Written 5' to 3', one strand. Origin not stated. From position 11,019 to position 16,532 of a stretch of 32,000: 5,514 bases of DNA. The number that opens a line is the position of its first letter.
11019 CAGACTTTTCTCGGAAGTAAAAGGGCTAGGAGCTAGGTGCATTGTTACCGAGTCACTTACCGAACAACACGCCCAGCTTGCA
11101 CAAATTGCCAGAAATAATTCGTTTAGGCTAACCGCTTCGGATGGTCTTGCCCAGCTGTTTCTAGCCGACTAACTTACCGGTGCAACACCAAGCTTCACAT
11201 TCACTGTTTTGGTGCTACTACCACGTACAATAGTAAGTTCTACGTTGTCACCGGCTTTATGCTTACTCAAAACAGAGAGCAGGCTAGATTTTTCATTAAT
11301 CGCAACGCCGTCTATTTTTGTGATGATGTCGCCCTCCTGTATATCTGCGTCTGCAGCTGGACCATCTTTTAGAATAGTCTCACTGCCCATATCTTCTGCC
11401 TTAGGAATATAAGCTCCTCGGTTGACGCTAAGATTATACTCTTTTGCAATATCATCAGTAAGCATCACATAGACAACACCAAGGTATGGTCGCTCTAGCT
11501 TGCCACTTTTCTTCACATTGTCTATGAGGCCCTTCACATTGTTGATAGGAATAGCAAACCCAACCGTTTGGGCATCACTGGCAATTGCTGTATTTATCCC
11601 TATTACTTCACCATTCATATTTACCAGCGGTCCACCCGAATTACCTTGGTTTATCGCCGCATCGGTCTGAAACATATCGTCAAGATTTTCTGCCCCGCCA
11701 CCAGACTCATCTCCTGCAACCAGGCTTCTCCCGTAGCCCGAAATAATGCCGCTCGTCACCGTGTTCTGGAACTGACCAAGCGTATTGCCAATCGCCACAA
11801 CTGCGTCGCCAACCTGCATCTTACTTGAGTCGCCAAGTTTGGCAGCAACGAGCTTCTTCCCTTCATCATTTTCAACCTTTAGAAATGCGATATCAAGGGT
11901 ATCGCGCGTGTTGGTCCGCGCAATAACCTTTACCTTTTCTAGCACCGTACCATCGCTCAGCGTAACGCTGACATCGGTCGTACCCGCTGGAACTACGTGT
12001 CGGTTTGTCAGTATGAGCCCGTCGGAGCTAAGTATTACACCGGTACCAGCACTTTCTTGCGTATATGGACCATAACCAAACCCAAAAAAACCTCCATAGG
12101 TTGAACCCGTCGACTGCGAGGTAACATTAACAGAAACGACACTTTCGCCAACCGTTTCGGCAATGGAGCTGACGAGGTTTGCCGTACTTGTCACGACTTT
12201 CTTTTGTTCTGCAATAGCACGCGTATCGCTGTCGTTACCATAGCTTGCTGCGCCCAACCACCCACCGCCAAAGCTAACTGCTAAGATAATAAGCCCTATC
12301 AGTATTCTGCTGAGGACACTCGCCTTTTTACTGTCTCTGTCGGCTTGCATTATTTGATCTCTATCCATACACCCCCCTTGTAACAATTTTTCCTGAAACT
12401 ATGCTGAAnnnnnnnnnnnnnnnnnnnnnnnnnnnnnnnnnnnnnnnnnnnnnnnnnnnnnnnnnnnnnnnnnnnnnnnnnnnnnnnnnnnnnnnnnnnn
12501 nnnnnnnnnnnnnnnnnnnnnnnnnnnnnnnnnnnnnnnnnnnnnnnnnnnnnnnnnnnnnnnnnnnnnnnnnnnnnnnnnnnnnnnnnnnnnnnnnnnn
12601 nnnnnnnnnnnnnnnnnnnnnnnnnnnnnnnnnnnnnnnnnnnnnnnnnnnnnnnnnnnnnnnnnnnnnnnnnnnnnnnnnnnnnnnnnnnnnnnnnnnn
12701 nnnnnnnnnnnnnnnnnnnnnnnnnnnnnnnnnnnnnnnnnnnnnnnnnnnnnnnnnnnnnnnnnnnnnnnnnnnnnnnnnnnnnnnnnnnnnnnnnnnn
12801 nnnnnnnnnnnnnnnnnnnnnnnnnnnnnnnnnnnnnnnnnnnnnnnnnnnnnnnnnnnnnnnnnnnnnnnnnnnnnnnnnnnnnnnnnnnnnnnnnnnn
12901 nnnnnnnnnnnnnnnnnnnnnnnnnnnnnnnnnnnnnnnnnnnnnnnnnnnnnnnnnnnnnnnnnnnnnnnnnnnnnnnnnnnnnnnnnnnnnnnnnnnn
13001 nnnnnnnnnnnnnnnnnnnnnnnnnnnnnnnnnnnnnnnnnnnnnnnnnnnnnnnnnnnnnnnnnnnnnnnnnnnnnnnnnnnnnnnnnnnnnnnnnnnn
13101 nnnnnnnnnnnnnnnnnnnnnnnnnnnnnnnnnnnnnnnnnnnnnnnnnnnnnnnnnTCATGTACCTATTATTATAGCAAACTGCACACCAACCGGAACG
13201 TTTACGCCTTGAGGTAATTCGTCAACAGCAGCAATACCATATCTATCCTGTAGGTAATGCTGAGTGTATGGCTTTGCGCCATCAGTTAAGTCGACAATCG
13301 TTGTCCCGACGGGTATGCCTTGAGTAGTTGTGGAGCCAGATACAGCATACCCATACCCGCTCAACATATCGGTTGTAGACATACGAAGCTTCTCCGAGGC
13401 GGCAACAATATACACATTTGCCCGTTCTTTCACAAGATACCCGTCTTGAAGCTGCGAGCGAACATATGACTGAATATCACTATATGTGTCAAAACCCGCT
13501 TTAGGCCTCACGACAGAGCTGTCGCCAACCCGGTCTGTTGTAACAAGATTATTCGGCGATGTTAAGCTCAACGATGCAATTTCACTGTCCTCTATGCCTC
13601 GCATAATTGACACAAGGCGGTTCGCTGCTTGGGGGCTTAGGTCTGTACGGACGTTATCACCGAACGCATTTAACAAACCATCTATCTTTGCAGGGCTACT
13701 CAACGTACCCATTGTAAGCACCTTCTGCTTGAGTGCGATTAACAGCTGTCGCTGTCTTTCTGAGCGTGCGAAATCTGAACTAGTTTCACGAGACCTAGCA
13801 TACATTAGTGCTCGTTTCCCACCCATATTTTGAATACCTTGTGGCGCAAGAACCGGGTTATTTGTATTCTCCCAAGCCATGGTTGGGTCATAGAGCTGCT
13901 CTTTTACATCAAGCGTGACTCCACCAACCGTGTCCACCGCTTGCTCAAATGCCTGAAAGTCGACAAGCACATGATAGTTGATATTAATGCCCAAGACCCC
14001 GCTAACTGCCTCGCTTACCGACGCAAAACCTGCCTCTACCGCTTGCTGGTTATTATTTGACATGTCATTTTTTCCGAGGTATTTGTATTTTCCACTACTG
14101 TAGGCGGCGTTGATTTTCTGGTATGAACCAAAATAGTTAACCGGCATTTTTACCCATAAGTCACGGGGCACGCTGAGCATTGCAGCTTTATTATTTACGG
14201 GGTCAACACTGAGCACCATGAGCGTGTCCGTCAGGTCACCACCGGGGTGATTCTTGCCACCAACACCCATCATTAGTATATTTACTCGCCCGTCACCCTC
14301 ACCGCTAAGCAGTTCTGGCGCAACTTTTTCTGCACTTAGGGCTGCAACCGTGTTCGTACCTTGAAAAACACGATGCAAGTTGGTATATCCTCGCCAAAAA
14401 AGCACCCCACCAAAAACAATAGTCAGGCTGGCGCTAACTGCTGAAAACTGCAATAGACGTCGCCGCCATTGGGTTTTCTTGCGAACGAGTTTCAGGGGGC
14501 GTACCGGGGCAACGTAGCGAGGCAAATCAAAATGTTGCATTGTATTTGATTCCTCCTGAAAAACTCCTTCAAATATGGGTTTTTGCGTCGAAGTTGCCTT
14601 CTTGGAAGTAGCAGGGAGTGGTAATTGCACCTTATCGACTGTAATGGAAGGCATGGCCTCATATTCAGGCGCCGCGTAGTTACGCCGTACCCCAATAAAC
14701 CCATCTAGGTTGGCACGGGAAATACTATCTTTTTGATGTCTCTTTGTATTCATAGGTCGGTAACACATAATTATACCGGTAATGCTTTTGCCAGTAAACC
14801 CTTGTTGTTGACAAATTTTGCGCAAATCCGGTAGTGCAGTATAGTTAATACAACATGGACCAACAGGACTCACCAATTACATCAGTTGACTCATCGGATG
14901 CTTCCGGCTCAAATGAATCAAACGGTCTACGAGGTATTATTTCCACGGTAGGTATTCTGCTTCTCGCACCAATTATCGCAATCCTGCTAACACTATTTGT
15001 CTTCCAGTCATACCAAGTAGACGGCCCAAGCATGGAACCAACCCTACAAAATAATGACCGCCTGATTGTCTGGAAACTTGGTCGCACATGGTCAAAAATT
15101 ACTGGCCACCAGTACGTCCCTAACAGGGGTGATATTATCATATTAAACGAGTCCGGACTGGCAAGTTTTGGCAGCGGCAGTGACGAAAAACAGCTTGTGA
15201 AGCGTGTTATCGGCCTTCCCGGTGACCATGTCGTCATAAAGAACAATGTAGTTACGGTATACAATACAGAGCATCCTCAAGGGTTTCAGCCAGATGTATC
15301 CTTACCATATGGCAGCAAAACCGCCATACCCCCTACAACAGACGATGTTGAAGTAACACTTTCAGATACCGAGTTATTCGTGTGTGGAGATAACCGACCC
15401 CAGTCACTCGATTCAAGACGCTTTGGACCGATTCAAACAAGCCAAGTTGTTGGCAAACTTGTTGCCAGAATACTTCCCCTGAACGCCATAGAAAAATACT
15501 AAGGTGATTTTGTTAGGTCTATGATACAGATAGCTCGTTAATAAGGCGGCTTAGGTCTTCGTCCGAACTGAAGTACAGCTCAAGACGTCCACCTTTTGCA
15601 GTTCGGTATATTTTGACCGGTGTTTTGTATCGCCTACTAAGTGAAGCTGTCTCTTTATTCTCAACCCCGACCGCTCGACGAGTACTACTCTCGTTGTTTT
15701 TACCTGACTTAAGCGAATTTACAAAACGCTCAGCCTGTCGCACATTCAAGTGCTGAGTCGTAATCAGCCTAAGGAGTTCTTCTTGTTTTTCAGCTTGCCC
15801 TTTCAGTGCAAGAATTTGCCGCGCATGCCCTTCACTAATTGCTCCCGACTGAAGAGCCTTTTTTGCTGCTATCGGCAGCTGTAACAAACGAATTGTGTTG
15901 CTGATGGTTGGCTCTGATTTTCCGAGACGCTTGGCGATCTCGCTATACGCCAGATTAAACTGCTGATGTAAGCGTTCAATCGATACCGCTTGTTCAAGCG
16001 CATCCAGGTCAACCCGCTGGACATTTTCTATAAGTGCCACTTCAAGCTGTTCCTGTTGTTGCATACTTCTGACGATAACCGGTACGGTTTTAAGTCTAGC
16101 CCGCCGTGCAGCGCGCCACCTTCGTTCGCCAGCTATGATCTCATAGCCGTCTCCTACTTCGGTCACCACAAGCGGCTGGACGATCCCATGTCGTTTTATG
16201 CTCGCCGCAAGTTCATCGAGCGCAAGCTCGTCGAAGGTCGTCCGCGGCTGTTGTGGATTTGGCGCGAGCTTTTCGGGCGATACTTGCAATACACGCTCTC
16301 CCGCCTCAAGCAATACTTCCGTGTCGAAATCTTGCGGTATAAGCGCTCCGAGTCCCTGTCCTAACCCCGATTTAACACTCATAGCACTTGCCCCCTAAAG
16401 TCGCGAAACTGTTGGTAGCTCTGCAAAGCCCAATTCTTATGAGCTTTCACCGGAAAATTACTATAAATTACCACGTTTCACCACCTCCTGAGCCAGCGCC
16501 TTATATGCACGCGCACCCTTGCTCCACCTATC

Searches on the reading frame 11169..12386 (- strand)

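Call 10: search_protein_families(library=pfam, proteins=[window:11169-12386:-], max_evalue=0.001)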
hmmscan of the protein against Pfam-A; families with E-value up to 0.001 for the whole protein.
window:11169-12386:- (405 aa): 7 families
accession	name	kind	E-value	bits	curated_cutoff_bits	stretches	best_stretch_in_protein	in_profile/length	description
PF13365.12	Trypsin_2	-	5.4e-30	105.5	27.6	1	114-264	1-144/144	Trypsin-like peptidase domain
PF00089.32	Trypsin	-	5.2e-24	85.7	20.6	1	112-286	25-218/220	Trypsin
PF13180.12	PDZ_2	-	3.5e-17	62.9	27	1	300-399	1-80/80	PDZ domain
PF17820.7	PDZ_6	-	3.5e-09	36.7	27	1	337-388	4-54/54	PDZ domain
PF00595.29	PDZ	-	1e-06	29.4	23.2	1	339-386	33-80/81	PDZ domain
PF14685.13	PDZ_Tricorn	-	3e-05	24.4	25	1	348-396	39-87/88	Tricorn protease PDZ domain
PF10459.15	Peptidase_S46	-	9.6e-05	21.7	22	0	239-265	624-650/698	Peptidase S46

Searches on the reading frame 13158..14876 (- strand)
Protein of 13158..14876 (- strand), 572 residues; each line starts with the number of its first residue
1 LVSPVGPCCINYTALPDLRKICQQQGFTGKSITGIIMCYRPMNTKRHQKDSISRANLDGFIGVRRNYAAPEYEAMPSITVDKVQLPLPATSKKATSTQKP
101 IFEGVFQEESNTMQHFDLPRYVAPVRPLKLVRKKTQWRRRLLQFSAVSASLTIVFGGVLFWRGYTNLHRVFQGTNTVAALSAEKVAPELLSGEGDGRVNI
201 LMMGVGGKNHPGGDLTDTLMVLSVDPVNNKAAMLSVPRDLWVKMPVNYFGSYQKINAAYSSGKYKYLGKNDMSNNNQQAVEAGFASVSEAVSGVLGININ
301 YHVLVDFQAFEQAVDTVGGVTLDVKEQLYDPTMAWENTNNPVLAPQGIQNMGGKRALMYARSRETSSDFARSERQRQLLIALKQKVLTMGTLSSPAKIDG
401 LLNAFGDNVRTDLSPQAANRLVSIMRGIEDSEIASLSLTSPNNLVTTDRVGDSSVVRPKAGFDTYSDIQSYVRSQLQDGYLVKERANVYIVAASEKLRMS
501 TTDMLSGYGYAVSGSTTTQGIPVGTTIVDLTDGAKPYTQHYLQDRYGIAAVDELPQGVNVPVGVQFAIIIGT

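Call 10: search_protein_families(library=pfam, proteins=[window:13158-14876:-], max_evalue=0.001)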
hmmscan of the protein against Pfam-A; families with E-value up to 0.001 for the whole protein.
window:13158-14876:- (572 aa): 1 family
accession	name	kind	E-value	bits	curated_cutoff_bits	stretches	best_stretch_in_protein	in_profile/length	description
PF03816.19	LytR_cpsA_psr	-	7.4e-34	117.5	24.6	1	216-386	2-148/150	LytR_cpsA_psr family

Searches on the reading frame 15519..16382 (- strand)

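Call 10: search_protein_families(library=pfam, proteins=[window:15519-16382:-], max_evalue=0.001)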
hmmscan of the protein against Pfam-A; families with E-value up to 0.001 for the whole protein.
window:15519-16382:- (287 aa): 3 families
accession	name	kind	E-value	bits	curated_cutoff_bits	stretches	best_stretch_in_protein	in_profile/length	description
PF02195.25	ParB_N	-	2.9e-33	114.2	26.3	1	30-122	2-95/95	ParB N-terminal domain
PF17762.8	HTH_ParB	-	4.9e-28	97.7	22.6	1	125-225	2-101/102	ParB HTH domain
PF08535.16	KorB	-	0.00039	20.7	22.3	0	146-201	6-59/89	KorB domain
